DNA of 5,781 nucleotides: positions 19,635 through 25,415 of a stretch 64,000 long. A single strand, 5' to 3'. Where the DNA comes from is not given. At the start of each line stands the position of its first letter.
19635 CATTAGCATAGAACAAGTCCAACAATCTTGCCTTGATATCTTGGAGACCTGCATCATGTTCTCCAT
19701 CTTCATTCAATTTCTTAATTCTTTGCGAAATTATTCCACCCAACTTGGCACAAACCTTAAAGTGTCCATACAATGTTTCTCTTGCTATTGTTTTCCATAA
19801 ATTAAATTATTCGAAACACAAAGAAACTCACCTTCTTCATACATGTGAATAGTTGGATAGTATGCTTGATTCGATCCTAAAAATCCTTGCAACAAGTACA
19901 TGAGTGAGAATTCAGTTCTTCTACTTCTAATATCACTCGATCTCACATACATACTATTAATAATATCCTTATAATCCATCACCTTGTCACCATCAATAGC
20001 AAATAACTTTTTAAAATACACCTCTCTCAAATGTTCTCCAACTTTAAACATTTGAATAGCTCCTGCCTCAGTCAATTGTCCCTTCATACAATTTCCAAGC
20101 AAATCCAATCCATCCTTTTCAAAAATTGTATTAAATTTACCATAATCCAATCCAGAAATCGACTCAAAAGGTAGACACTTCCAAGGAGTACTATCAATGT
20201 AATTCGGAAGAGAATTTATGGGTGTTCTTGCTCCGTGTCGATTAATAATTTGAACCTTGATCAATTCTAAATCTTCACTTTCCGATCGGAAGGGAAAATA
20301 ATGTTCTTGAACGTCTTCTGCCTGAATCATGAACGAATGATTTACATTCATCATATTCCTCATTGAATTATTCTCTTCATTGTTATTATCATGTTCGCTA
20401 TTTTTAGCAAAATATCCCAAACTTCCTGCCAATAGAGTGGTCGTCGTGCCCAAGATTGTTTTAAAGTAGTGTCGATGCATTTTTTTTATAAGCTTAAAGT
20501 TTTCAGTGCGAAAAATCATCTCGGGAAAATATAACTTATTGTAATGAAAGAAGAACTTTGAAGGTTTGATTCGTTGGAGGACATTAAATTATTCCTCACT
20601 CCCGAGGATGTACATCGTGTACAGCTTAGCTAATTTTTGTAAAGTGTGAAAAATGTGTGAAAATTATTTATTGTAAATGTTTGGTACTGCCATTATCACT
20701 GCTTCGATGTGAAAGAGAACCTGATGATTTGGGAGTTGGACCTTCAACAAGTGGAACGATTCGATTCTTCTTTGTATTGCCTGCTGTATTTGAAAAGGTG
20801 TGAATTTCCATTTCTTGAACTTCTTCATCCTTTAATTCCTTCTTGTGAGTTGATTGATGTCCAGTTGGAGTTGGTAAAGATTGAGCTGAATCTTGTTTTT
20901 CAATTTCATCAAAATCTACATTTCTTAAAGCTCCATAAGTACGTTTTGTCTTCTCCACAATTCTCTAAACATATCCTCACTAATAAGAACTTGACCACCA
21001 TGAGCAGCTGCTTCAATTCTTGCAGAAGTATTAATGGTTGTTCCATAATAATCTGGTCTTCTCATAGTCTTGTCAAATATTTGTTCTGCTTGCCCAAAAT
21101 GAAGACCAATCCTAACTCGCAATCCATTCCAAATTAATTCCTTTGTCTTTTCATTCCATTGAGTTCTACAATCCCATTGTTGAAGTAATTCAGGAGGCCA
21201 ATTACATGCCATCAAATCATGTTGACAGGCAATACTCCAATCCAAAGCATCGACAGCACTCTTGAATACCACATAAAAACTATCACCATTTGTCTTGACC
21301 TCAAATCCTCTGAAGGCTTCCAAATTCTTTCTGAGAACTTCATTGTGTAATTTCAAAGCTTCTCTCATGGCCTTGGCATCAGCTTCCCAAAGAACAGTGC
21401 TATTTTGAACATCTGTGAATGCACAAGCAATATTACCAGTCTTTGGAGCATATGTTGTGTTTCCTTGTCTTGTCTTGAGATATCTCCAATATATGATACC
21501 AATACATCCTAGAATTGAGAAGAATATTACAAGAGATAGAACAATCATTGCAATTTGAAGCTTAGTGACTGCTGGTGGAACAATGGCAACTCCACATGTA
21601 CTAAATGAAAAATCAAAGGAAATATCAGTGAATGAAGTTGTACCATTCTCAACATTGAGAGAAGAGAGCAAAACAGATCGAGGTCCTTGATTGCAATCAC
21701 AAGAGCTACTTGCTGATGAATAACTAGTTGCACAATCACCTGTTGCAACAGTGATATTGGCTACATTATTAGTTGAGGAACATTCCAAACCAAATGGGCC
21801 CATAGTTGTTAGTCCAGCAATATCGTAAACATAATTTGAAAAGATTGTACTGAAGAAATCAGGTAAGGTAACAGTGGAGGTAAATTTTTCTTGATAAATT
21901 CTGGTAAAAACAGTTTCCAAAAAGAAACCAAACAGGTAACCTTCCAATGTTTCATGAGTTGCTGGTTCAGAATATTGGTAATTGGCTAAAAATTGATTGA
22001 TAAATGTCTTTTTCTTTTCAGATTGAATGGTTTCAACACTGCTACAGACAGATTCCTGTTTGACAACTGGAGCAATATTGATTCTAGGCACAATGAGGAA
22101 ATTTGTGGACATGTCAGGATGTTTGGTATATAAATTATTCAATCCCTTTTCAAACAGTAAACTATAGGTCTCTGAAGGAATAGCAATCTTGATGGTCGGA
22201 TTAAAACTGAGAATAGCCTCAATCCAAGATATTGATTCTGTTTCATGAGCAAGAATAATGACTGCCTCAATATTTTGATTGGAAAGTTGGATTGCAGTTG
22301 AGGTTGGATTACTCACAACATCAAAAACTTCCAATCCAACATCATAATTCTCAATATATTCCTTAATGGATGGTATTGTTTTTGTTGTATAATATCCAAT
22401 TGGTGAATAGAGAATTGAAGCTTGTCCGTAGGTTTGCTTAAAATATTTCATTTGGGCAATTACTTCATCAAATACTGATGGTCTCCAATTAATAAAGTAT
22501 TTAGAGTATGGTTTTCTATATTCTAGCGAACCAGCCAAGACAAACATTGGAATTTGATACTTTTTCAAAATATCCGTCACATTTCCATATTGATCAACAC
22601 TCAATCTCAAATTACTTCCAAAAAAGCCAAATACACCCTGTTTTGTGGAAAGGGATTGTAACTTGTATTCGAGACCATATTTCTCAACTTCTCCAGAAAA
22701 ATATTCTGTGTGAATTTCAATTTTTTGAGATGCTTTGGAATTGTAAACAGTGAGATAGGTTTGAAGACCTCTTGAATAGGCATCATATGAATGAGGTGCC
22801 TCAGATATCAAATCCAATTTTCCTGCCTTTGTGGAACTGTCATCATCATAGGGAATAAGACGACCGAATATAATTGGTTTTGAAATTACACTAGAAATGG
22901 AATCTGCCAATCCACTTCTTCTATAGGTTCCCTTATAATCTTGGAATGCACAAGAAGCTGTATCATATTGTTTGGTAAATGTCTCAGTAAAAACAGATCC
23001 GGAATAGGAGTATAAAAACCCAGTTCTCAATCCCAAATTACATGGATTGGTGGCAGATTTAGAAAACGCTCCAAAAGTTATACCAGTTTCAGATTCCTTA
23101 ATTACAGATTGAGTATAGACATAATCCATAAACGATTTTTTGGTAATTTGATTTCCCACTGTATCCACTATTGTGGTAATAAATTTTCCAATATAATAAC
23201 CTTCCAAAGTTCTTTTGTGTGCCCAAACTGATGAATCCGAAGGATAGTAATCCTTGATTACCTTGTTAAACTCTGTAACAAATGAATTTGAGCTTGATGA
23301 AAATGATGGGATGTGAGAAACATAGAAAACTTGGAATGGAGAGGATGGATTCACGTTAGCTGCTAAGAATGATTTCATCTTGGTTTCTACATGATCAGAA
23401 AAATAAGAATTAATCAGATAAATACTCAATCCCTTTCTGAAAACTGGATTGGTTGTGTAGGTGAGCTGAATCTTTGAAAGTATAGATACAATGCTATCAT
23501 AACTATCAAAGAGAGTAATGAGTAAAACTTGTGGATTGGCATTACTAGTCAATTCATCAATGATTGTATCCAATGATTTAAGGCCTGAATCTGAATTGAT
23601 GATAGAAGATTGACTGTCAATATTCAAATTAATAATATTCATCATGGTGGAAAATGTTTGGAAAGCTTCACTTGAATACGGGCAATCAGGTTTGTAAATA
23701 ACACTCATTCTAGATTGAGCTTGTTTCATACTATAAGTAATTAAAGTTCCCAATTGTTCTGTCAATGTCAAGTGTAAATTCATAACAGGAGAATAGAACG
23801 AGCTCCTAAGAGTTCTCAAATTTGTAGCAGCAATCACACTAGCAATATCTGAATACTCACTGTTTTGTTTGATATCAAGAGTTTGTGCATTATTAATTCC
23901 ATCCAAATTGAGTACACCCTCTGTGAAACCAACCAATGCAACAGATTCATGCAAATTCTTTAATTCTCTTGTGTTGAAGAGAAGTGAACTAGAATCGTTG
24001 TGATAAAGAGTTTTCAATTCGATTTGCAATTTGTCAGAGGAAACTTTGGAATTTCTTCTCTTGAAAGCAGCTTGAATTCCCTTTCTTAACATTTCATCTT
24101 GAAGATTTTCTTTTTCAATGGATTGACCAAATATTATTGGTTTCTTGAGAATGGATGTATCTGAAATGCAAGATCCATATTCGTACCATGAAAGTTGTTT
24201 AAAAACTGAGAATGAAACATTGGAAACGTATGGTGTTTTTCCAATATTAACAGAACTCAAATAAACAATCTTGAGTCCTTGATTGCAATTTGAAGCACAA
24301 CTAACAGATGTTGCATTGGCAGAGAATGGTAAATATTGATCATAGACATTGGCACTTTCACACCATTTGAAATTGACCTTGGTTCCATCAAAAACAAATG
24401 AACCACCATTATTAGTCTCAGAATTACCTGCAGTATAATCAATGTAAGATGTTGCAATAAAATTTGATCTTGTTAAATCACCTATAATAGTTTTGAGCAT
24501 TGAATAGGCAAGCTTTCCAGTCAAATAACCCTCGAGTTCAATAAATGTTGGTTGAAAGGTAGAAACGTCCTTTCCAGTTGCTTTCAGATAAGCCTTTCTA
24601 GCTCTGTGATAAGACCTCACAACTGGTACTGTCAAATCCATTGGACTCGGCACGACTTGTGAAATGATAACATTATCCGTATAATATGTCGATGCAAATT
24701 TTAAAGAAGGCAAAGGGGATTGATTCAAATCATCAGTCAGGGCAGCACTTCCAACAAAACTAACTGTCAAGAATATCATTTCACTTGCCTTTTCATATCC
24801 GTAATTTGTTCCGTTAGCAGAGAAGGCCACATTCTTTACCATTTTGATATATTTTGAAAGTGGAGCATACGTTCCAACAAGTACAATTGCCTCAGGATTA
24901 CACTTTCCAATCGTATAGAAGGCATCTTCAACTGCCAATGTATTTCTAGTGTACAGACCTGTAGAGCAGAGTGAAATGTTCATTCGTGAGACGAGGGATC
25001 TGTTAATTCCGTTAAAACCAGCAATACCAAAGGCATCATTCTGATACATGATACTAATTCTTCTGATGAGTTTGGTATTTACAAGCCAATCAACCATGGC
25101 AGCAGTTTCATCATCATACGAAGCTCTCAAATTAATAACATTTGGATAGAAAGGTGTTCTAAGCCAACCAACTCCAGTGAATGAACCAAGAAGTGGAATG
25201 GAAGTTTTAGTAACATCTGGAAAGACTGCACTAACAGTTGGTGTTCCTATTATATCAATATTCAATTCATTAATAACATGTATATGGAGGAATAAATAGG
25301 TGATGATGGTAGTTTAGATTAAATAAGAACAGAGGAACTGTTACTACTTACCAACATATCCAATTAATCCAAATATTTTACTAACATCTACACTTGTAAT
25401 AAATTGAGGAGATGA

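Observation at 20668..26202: Receptor cyclase with a PBP-I ectodomain fused directly to the catalytic domain, without a kinase-homology domain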

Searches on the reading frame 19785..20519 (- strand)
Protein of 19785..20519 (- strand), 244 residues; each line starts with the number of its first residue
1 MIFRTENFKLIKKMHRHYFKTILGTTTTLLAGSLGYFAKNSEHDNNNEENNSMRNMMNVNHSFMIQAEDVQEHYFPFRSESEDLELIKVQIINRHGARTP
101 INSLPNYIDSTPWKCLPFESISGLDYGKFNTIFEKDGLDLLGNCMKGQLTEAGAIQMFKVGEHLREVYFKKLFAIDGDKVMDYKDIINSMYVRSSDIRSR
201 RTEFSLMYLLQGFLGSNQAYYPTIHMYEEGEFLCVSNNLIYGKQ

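Call 5: search_protein_families(library=pfam, proteins=[window:19785-20519:-], max_evalue=0.1)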
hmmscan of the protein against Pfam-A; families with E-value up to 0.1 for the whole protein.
window:19785-20519:- (244 aa): 2 families
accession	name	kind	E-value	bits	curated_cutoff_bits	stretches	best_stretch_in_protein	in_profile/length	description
PF00328.27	His_Phos_2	-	4.5e-11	43.2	23.6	1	85-218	1-121/354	Histidine phosphatase superfamily (branch 2)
PF18142.6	SLATT_fungal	-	0.017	15.7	26.5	1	17-70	45-100/121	SMODS and SLOG-associating 2TM effector domain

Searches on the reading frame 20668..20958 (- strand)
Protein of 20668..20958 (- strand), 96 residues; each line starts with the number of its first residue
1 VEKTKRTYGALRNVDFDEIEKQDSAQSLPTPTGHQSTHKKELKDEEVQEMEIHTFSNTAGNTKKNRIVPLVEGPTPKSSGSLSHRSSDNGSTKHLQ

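Call 5: search_protein_families(library=pfam, proteins=[window:20668-20958:-], max_evalue=0.1)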
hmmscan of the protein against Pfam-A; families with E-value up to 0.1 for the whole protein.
window:20668-20958:- (96 aa): 0 families

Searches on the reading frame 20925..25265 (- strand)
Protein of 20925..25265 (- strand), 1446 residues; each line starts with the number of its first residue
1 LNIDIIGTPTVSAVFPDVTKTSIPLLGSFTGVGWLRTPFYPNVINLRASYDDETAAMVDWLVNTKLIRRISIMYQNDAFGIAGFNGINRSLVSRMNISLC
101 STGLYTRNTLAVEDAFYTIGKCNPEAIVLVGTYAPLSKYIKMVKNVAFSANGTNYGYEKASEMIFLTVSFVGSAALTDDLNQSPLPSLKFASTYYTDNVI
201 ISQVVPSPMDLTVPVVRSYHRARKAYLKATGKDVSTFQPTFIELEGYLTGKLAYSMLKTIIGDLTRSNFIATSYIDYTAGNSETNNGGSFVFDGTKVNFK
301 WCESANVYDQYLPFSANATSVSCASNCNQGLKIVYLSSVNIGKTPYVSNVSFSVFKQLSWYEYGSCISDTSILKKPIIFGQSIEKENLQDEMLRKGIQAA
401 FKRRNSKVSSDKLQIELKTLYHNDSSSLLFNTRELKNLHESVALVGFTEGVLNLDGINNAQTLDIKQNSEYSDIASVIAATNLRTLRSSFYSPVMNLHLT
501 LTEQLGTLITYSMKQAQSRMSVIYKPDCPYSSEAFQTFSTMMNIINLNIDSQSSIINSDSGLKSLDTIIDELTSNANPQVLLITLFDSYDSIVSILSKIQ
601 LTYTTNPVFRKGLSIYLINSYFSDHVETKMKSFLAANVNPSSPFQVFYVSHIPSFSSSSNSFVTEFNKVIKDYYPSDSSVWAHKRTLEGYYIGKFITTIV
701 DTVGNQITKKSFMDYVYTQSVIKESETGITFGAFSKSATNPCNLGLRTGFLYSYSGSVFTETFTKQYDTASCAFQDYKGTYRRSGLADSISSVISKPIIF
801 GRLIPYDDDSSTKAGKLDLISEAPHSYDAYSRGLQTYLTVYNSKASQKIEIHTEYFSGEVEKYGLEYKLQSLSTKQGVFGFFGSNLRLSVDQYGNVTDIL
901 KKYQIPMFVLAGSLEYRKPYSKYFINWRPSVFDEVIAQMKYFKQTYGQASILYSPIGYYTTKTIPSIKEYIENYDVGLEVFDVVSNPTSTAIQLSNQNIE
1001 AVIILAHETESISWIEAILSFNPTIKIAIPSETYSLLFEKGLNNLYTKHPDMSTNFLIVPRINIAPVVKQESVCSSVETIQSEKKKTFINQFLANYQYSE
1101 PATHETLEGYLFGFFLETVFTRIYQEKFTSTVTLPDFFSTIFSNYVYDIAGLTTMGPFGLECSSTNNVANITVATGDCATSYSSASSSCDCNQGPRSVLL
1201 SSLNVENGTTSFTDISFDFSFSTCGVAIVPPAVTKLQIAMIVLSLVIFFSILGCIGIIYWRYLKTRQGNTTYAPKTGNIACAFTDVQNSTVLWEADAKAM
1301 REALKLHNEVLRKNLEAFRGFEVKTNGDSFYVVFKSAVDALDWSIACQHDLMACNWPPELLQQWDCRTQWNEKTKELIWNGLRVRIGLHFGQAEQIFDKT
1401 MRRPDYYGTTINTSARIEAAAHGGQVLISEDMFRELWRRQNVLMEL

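Call 5: search_protein_families(library=pfam, proteins=[window:20925-25265:-], max_evalue=0.1)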
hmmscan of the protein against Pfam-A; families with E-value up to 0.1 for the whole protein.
window:20925-25265:- (1446 aa): 3 families
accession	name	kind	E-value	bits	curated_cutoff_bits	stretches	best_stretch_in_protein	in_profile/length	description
PF00211.25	Guanylate_cyc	-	7.4e-20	71.8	21.9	1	1272-1437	2-156/183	Adenylate and Guanylate cyclase catalytic domain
PF13458.12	Peripla_BP_6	-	1.1e-11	45.5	31.7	1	3-91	74-159/343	Periplasmic binding protein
PF25495.1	Peripla_BP_A-cyclase_1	-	0.027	14.9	27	0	53-134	2-89/144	Adenylate cyclase, periplasmic binding protein-like domain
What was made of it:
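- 20955..21452 (-): Class III cyclase homology domain, residues 1458-1623. It covers only positions 2-156 of the 183-position Pfam profile. Key residues are D1471 and D1514 (metal), K1510 and D1591 (adenine), and N1598 and R1602 (transition state). PF00211 E 7e-20 (call 5).
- On Class III nucleotidyl cyclase catalytic domain (Pfam PF00211): 71.8 bits against a cut-off of 21.9, E 7e-20, profile positions 2-156 of 183 (call 5).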
